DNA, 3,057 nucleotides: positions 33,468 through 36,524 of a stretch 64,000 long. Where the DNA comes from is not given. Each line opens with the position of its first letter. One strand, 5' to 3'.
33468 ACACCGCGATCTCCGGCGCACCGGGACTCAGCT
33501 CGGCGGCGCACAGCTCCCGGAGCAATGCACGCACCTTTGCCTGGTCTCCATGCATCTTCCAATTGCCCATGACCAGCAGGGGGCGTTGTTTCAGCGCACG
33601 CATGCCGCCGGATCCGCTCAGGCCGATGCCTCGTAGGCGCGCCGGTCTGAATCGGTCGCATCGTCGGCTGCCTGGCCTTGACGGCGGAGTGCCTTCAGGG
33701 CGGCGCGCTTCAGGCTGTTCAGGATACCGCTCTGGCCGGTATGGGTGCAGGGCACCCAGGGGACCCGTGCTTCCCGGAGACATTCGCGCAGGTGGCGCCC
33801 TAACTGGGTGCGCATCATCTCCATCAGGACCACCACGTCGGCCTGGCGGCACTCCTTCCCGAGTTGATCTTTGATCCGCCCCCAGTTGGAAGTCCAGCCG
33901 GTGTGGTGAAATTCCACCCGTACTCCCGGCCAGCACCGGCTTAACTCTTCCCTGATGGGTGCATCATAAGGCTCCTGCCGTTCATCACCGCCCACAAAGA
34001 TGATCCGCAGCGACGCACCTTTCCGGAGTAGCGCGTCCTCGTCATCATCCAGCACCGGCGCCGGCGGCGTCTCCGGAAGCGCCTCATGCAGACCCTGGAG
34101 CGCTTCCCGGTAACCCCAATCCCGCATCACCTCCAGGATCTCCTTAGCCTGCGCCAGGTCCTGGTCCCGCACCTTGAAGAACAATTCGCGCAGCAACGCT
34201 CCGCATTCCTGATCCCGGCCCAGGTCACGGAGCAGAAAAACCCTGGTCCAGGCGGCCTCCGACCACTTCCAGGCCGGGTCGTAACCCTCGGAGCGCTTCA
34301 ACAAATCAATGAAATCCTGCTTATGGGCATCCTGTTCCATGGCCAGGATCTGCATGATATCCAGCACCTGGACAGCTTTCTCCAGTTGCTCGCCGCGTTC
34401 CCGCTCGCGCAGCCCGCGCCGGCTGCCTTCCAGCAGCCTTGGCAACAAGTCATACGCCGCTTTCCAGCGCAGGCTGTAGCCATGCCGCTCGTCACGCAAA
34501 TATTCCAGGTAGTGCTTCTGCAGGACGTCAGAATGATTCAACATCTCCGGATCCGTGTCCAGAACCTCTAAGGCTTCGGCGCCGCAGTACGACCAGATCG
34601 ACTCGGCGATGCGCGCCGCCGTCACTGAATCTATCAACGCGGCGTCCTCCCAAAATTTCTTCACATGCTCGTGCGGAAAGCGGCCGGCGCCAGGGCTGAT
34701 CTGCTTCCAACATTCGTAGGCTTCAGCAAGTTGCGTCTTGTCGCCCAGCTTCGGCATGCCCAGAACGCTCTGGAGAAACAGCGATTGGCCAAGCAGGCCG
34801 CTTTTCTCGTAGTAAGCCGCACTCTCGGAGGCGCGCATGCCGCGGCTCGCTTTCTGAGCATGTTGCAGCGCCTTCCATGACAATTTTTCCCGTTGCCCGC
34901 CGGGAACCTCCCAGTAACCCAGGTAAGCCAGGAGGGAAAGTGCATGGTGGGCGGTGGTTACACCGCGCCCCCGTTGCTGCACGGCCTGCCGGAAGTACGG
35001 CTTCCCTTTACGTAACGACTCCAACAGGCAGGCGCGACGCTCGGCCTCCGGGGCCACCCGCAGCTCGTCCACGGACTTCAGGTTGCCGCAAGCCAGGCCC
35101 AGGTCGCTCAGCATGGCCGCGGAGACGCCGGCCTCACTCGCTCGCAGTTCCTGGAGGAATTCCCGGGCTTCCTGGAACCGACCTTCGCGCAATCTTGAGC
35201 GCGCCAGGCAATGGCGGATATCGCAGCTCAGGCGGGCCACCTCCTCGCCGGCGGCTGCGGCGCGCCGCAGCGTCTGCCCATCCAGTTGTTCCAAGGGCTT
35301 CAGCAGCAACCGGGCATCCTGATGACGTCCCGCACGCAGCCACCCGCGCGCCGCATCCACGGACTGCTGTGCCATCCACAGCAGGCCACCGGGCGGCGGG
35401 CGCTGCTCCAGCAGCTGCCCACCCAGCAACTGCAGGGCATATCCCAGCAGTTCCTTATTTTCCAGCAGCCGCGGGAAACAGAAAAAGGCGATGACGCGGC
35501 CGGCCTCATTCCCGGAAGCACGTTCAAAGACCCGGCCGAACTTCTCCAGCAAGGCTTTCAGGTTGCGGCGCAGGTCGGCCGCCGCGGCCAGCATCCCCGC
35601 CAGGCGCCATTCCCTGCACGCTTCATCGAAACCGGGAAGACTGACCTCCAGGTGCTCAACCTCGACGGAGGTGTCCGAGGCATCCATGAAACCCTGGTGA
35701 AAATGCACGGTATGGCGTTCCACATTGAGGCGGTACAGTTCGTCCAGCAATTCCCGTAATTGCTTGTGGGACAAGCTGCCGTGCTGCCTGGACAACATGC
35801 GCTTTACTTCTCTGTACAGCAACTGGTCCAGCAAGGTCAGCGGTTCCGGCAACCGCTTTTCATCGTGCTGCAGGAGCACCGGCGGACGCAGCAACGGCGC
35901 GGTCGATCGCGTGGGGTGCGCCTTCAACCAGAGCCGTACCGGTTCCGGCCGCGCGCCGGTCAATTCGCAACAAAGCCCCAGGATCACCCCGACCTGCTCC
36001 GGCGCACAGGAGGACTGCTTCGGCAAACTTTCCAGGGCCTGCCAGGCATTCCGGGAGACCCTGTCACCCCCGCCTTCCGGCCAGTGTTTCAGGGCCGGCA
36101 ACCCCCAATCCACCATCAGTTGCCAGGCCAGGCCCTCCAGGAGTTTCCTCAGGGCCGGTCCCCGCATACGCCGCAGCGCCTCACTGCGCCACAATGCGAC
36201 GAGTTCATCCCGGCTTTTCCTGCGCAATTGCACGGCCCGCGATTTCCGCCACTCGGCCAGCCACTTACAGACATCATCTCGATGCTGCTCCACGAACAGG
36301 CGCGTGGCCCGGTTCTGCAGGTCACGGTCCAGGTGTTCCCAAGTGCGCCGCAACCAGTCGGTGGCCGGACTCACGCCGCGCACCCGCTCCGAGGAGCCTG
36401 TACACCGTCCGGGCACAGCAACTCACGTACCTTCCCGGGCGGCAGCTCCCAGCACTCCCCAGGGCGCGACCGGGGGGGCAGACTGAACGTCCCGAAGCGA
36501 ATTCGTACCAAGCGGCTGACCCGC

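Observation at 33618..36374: About 918-aa helical-repeat protein with a DUF2325-like tail embedded in the rluB-tpiA core operon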

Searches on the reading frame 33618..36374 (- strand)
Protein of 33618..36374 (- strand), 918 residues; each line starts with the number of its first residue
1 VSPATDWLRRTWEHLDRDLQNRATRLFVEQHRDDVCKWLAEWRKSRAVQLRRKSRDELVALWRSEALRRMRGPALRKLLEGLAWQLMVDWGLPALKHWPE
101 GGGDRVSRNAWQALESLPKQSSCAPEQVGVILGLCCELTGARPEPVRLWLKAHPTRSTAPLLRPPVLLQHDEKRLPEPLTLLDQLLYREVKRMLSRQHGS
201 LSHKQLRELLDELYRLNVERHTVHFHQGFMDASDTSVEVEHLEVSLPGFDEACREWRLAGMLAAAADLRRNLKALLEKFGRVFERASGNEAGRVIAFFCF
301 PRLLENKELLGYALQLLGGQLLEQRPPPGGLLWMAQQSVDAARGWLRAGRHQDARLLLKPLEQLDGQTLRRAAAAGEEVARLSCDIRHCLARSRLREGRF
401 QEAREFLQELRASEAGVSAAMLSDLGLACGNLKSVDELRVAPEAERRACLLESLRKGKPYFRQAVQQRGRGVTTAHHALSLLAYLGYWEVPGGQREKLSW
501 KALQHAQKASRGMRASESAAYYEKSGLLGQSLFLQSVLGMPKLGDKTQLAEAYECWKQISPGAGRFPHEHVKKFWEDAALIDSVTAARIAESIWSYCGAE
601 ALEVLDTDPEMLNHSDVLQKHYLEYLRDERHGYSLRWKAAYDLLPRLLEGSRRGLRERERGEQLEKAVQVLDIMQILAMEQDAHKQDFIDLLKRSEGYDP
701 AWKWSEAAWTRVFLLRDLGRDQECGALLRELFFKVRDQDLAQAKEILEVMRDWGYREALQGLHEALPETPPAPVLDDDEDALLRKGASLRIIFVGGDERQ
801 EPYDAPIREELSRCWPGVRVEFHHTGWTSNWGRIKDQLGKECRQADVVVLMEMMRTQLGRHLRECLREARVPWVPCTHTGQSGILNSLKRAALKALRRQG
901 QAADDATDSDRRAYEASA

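Call 6: search_protein_families(library=pfam, proteins=[window:33618-36374:-], max_evalue=1)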
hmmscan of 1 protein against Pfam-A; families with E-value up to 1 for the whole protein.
window:33618-36374:- (918 aa): 2 families
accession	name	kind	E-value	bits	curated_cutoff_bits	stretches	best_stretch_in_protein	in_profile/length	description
PF07719.23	TPR_2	-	0.24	12.1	27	1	388-410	5-27/34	Tetratricopeptide repeat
PF14559.12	TPR_19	-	0.5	11.2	25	0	390-416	31-57/68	Tetratricopeptide repeat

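Call 7: search_protein_families(library=ncbifam, proteins=[window:33618-36374:-], max_evalue=1)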
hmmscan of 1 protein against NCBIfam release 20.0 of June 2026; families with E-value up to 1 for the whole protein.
window:33618-36374:- (918 aa): 0 families

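Call 8: search_protein_families(library=padloc, proteins=[window:33618-36374:-], max_evalue=1)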
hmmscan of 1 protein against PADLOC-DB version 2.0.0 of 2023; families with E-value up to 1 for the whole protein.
window:33618-36374:- (918 aa): 0 families

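Call 11: find_homologous_proteins(query=window:33618-36374:-)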
Query window:33618-36374:- (918 aa): 1 proteins with E <= 0.001 among 8000 candidates.
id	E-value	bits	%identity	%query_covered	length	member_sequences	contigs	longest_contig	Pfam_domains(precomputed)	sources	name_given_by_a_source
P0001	0.0e+0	2089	100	100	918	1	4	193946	-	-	-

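Call 13: find_related_loci(query=window:33618-36374:-, collection=genome_contigs, flank=10000)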
Query window:33618-36374:- (918 aa) in genome_contigs; peptide patterns used: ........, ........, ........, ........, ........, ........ (x = any residue, [..] = any of these).
15 stretches matched a pattern, but none encodes a relative of the query by tblastn (E <= 1e-3).

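Call 14: find_encoding_contigs(protein=P0001, flank=10000, max_places=6)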
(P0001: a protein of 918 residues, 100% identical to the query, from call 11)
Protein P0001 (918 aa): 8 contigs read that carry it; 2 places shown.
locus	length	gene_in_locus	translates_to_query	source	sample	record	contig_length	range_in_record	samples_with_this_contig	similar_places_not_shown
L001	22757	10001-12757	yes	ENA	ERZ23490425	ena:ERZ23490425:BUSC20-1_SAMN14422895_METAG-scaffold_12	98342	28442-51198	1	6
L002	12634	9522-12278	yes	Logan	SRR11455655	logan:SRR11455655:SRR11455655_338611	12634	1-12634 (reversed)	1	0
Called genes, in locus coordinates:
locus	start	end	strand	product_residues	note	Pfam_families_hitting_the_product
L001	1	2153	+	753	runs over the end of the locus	PF00515:TPR_1 (faint), PF07719:TPR_2 (faint), PF13174:TPR_6 (faint), PF13181:TPR_8 (faint), PF13424:TPR_12 (faint), PF13428:TPR_14 (faint), PF13432:TPR_16 (faint), PF14559:TPR_19 (faint), +1 more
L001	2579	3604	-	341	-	PF13180:PDZ_2, PF17820:PDZ_6, PF01435:Peptidase_M48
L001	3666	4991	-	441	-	PF01546:Peptidase_M20, PF07687:M20_dimer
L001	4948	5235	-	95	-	PF01722:BolA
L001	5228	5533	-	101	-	PF03795:YCII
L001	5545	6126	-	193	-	PF04279:IspA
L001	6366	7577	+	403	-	PF00579:tRNA-synt_1b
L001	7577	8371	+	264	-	PF02616:SMC_ScpA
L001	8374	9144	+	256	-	PF04079:SMC_ScpB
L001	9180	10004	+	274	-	PF01479:S4, PF00849:PseudoU_synth_2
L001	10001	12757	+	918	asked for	-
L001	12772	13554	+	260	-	PF00121:TIM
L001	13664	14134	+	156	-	PF03840:SecG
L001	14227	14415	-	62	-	-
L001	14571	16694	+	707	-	PF19310:TOP_N, PF01432:Peptidase_M3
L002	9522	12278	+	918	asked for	-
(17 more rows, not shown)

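Call 23: predict_structure(protein=window:33618-36374:-)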
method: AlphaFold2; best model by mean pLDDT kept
length: 918 residues; sequences in the alignment: 1
mean_pLDDT: 46.8   pTM: 0.28
mean pLDDT of the five models: 46.8, 41.3, 34.2, 33.8, 30.1
residues with pLDDT >= 90: 0; 70-90: 51; 50-70: 255; < 50: 612
segments of 3 or more residues with pLDDT < 50: 1-118, 120-123, 130-148, 152-314, 320-322, 324-326, 344-353, 369-386, 395-404, 410-412, 414-555, 557-573, 576-593, 595-614, 699-703, 766-786, 853-855, 900-906, 908-918
pLDDT, mean of each block of 10 residues (from residue 1): 35 39 41 44 36 35 37 39 39 30 35 45 49 41 45 43 33 30 35 37 40 35 26 25 32 39 36 45 41 37 40 48 49 53 47 52 52 42 50 48 49 39 34 35 38 37 34 39 37 40 43 38 41 43 40 47 43 46 41 47 46 51 62 65 68 56 67 72 70 57 53 64 78 68 70 76 53 34 46 55 62 55 58 61 59 56 63 60 61 55 45 40
secondary structure, 60 per line:
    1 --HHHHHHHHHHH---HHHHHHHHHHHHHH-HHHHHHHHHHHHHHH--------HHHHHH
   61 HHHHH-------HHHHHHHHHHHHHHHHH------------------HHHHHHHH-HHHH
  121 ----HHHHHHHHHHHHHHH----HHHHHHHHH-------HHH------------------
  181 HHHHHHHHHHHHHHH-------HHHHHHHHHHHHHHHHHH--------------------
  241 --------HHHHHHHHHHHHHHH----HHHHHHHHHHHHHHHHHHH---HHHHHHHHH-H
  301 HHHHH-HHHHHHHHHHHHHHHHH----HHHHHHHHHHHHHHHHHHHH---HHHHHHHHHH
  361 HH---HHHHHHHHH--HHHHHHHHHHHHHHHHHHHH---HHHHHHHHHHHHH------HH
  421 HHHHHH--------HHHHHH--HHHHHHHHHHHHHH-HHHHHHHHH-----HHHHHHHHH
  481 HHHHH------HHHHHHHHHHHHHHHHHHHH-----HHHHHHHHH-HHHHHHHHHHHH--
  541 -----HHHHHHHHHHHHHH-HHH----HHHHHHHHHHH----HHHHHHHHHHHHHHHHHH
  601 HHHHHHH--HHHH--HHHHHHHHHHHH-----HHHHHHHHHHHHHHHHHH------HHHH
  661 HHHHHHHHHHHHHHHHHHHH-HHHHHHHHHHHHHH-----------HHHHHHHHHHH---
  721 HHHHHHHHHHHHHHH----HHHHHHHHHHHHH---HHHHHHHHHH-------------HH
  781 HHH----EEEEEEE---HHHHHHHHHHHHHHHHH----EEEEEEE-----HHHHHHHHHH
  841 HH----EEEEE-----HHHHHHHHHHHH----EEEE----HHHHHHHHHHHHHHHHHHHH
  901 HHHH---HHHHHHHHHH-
elements in order (helices of 4 or more, strands of 3 or more residues): H3-13 H17-30 H32-46 H55-65 H73-89 H108-115 H117-120 H125-139 H144-152 H181-195 H203-220 H249-263 H268-286 H290-298 H300-305 H307-323 H328-347 H351-362 H366-374 H377-396 H400-412 H419-426 H435-440 H443-456 H458-466 H472-485 H492-511 H517-525 H527-538 H546-559 H568-578 H583-607 H610-613 H616-627 H633-650 H657-680 H682-695 H707-717 H721-735 H740-752 H756-765 H779-783 E788-794 H798-814 E819-825 H831-842 E847-851 H857-868 E873-876 H881-904 H908-917

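Call 26: search_protein_representatives(protein=window:33618-36374:-)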
Query: 918 residues. Proteins with E-value up to 0.001 (for the whole library): 650; up to 1e-10: 547; up to 1e-30: 169. The best 150 are listed.
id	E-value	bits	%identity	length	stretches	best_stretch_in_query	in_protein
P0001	0.0e+00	2089.4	100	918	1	1-918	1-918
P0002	2.8e-111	389.5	36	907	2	175-899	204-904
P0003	8.3e-101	354.8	35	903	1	172-897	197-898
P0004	2.1e-99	350.2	38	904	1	173-899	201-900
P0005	6.2e-94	332.1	35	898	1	176-898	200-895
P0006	1.3e-92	327.7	36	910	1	179-904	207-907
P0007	2.2e-89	317.0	35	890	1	177-900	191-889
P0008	3.0e-89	316.6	34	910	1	174-899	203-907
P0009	5.0e-89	315.8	31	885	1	176-884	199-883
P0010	9.9e-88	311.5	37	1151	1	179-900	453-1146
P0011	5.5e-87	309.1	35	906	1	173-899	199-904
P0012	5.8e-87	309.0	35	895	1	152-896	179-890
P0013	5.8e-87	309.0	32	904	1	174-899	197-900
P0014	4.2e-86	306.2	36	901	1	175-900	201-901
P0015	6.5e-85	302.2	37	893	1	174-894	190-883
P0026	2.6e-60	220.8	28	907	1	164-896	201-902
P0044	1.7e-46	175.0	27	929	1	177-900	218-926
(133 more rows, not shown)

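Call 28: list_cluster_members(proteins=[P0002, P0003, P0004, P0005, P0006, P0007, P0009, P0013, P0026, P0044])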
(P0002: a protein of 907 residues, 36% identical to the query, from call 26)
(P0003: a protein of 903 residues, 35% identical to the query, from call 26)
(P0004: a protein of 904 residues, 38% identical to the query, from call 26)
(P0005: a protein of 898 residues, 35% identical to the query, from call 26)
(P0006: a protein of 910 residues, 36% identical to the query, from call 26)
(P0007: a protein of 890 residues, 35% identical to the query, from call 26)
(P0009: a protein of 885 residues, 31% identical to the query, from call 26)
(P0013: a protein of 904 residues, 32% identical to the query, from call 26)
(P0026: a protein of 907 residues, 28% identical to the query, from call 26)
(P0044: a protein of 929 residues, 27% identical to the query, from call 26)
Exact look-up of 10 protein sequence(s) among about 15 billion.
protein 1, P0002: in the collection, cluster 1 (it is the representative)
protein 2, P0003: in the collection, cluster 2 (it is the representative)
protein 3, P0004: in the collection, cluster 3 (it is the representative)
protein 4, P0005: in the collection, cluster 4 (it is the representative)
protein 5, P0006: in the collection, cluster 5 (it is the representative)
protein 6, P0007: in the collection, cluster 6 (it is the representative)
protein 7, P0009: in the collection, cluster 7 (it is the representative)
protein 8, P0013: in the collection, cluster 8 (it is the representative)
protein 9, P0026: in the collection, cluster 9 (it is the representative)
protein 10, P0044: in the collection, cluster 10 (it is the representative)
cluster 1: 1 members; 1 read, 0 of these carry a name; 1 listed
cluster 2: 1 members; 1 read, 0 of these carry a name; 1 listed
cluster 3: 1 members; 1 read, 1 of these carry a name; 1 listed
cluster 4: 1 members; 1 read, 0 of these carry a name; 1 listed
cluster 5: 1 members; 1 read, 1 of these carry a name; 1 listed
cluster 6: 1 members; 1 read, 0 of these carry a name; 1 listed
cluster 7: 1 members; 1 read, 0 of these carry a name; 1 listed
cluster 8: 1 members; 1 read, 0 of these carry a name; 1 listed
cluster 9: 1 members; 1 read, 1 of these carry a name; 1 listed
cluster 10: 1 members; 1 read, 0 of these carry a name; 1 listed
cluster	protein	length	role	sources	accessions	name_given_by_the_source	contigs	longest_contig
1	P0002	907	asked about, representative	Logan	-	-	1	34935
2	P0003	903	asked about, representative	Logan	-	-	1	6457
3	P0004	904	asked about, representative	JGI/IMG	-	hypothetical protein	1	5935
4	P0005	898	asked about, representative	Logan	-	-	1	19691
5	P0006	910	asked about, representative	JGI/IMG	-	hypothetical protein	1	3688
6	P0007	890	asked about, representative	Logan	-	-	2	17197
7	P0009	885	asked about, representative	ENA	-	-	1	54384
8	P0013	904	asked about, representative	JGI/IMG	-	-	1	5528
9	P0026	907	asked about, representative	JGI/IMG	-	hypothetical protein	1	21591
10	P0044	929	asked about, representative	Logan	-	-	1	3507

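Call 33: find_related_loci(query=A2, collection=genome_contigs, flank=10000)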
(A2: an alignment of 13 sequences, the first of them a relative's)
Query A2 (918 aa) in genome_contigs; peptide patterns used: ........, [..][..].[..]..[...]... (x = any residue, [..] = any of these).
45 stretches matched a pattern; 26 encode a relative of the query (tblastn E <= 1e-3); 25 distinct loci.
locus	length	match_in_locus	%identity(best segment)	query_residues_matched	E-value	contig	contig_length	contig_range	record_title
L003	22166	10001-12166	33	154-899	2e-97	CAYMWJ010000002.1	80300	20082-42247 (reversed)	MAG TPA_asm: uncultured Sedimenticola sp. isolate binchicken_co64_24 genome assembly, contig: NODE_130_length_80300_cov_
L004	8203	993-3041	33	182-892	7e-87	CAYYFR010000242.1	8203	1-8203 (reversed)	MAG TPA_asm: uncultured Burkholderiales bacterium isolate SRP128246_co1_11 genome assembly, contig: NODE_23153_length_82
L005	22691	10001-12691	31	5-903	2e-89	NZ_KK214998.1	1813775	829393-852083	Ectothiorhodospira haloalkaliphila ATCC 51935 EcthaDRAFT_EHB.4, whole genome shotgun sequence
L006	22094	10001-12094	33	175-897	2e-83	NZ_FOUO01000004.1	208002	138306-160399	Ectothiorhodospira mobilis strain DSM 4180, whole genome shotgun sequence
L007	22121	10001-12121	32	175-903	4e-82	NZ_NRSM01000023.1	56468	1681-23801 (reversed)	Ectothiorhodospira shaposhnikovii strain DSM 243 scaffold0023, whole genome shotgun sequence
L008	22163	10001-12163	31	155-902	6e-80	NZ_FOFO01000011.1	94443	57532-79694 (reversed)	Ectothiorhodospira magna strain B7-7, whole genome shotgun sequence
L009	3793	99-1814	35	292-892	2e-80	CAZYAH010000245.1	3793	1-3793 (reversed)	MAG TPA_asm: uncultured Alicyclobacillaceae bacterium isolate SRP136066_co1_262 genome assembly, contig: NODE_47378_leng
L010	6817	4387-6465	33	175-896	1e-78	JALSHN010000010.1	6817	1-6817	MAG: Gammaproteobacteria bacterium isolate 354-166_metabat1_scaf2bin.094 354-166_scaffold_10844_c1, whole genome shotgun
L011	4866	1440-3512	32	179-897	5e-77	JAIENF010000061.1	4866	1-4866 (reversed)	MAG: Burkholderiales bacterium isolate co.spades.DASTOOL.1kb_028 c_000000399859, whole genome shotgun sequence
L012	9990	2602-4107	33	397-903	7e-72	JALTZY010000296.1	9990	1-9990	MAG: Rhodobacteraceae bacterium isolate S141_metabat2_scaf2bin.180 S141_NODE_6825_length_9990_cov_3.768833, whole genome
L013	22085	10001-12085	35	173-892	8e-100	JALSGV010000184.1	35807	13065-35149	MAG: Gammaproteobacteria bacterium isolate 354-166_maxbin2_scaf2bin.143 354-166_scaffold_744_c2, whole genome shotgun se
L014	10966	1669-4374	30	9-912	2e-83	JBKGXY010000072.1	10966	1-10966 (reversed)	MAG: Ectothiorhodospira sp. isolate C1M08_12 NODE_4092_length_10966_cov_5.312345, whole genome shotgun sequence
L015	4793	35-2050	35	198-902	1e-62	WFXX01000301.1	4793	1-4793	MAG: Gammaproteobacteria bacterium isolate S141_70 k151_72230, whole genome shotgun sequence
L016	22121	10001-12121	31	175-903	4e-81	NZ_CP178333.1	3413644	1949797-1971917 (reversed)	Ectothiorhodospira shaposhnikovii strain PHS-Q chromosome, complete genome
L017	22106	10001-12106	28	165-899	8e-57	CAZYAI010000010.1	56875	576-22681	MAG TPA_asm: uncultured Zetaproteobacteria bacterium isolate SRP216583_co1_149 genome assembly, contig: NODE_264_length_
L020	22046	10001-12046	27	179-905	3e-45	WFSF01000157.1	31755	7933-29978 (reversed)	MAG: Armatimonadota bacterium isolate S016_27 k151_56179, whole genome shotgun sequence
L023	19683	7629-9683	25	179-903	2e-27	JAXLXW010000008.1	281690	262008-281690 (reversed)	MAG: Gemmatimonadaceae bacterium isolate STL-GEM2 C1.234.fa-8, whole genome shotgun sequence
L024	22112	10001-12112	32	157-889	3e-27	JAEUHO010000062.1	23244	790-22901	MAG: Planctomycetia bacterium isolate new MAG-19 k141_1237531, whole genome shotgun sequence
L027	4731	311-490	50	829-888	5e-11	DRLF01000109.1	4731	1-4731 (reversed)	MAG TPA_asm: Thiolapillus brandeum isolate HyVt-458 HyVt-458_k145_1330410, whole genome shotgun sequence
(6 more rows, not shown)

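Call 38: search_protein_families(library=pfam, proteins=[L020:1279-4842:+, L020:6125-9355:+, L020:12067-15378:+, L020:15457-20007:+, L013:46-2079:+, L013:2083-6048:+, L013:6045-9407:+], max_evalue=0.001)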
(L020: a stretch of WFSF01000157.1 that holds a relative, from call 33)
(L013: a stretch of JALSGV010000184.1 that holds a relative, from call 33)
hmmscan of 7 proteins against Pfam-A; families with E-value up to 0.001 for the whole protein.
L020:1279-4842:+ (1187 aa): 9 families
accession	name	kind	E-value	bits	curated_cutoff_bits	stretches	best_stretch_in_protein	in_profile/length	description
PF00271.37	Helicase_C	-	8e-26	90.9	23.5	1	535-645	2-109/110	Helicase conserved C-terminal domain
PF13020.12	NOV_C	-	4.3e-17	62.4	22.1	1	1066-1153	1-87/91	Protein NO VEIN, C-terminal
PF01381.28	HTH_3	-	1.5e-12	47.8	23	1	24-69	1-46/55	Helix-turn-helix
PF00176.29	SNF2-rel_dom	-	1.4e-11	44.5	24.9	1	159-437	21-281/290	SNF2-related domain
PF13560.12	HTH_31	-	3.7e-10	40.4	27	1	21-70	3-53/64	Helix-turn-helix domain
PF04851.21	ResIII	-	1.5e-08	35.2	22.5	1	138-284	4-142/164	Type III restriction enzyme, res subunit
PF00270.35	DEAD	-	2.7e-06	27.6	26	1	157-319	16-161/167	DEAD/DEAH box helicase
PF12844.13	HTH_19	-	0.00015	22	30.2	1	22-69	2-49/64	Helix-turn-helix domain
PF13384.12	HTH_23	-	0.00054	20.1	24.6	0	17-52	3-37/50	Homeodomain-like domain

L020:6125-9355:+ (1076 aa): 5 families
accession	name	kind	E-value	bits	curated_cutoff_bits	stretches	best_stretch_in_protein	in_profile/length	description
PF06634.17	DUF1156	-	2.2e-17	63.4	24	1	85-135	1-52/73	Protein of unknown function (DUF1156)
PF02086.21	MethyltransfD12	-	1.2e-05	25.6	22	1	192-255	11-76/253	D12 class N6 adenine-specific DNA methyltransferase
PF03602.21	Cons_hypoth95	-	0.00035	20.7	24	0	199-240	40-82/182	Conserved hypothetical protein 95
PF01170.24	UPF0020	-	0.0007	19.8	22.3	0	203-231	31-59/197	RMKL-like, methyltransferase domain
PF01555.25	N6_N4_Mtase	-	0.00087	19.7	26.7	0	651-764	2-76/221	DNA methylase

L020:12067-15378:+ (1103 aa): 1 family
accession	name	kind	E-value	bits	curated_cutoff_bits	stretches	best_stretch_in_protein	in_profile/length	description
PF04465.17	DUF499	-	2e-19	69.4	23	1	160-379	54-265/1024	Protein of unknown function (DUF499)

L020:15457-20007:+ (1516 aa): 6 families
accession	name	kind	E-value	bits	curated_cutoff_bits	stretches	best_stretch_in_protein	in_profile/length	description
PF20703.3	nSTAND1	-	6.6e-12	46.2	27.1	1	266-435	23-200/379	Novel STAND NTPase 1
PF02985.28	HEAT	-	1.5e-06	28.3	23.5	0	1377-1402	4-29/31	HEAT repeat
PF13646.12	HEAT_2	-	3.1e-06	27.8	27.7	0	1215-1263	16-58/88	HEAT repeats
PF13191.12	AAA_16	-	1.8e-05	25.7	32.6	1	265-318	8-63/167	AAA ATPase domain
PF25199.1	nSTAND_NTPase5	-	3.4e-05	24.2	34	1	253-361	12-109/145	Novel STAND NTPase 5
PF24883.2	NPHP3_N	-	0.00075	20.2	24.8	0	270-321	13-64/164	Nephrocystin 3, N-terminal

L013:46-2079:+ (677 aa): 1 family
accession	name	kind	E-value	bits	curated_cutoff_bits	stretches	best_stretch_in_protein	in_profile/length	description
PF00271.37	Helicase_C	-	6.7e-18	65.4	23.5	1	202-315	2-110/110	Helicase conserved C-terminal domain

L013:2083-6048:+ (1321 aa): 3 families
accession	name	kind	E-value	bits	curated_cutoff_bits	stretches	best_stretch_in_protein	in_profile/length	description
PF07669.17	Eco57I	-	9.4e-22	78.3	25.3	2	562-786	2-93/171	Eco57I restriction-modification methylase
PF02384.22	N6_Mtase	-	6.1e-08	32.8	20.4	1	469-586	22-103/311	N-6 DNA Methylase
PF20473.4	MmeI_Mtase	-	7.7e-06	25.7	27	1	506-583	15-85/259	MmeI, DNA-methyltransferase domain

L013:6045-9407:+ (1120 aa): 9 families
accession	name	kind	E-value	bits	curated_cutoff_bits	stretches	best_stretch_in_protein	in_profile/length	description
PF13087.12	AAA_12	-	5e-32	111.5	27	1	765-958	3-194/195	AAA domain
PF13086.12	AAA_11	-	2.5e-22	80.4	27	2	332-514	2-185/257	AAA domain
PF18741.7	MTES_1575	-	5.3e-15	55.7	38.2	1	1011-1102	2-93/96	REase_MTES_1575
PF13604.12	AAA_30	-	1.7e-12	47.9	27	1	332-392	2-64/191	AAA domain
PF13245.12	AAA_19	-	3.7e-10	40.6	25.1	1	336-394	1-61/134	AAA domain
PF01443.25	Viral_helicase1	-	7.5e-07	29.6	21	0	697-738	59-102/228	Viral superfamily 1 RNA helicase core domain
PF04480.18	DUF559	-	2.2e-06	27.9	20.6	1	1010-1102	17-105/109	Protein of unknown function (DUF559)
PF13538.12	UvrD_C_2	-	6.9e-06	26.3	27.4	1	901-955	3-52/52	UvrD-like helicase C-terminal domain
PF09848.15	SLFN-g3_helicase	-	7.2e-05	22.7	24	1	347-395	2-52/354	Schlafen group 3, DNA/RNA helicase domain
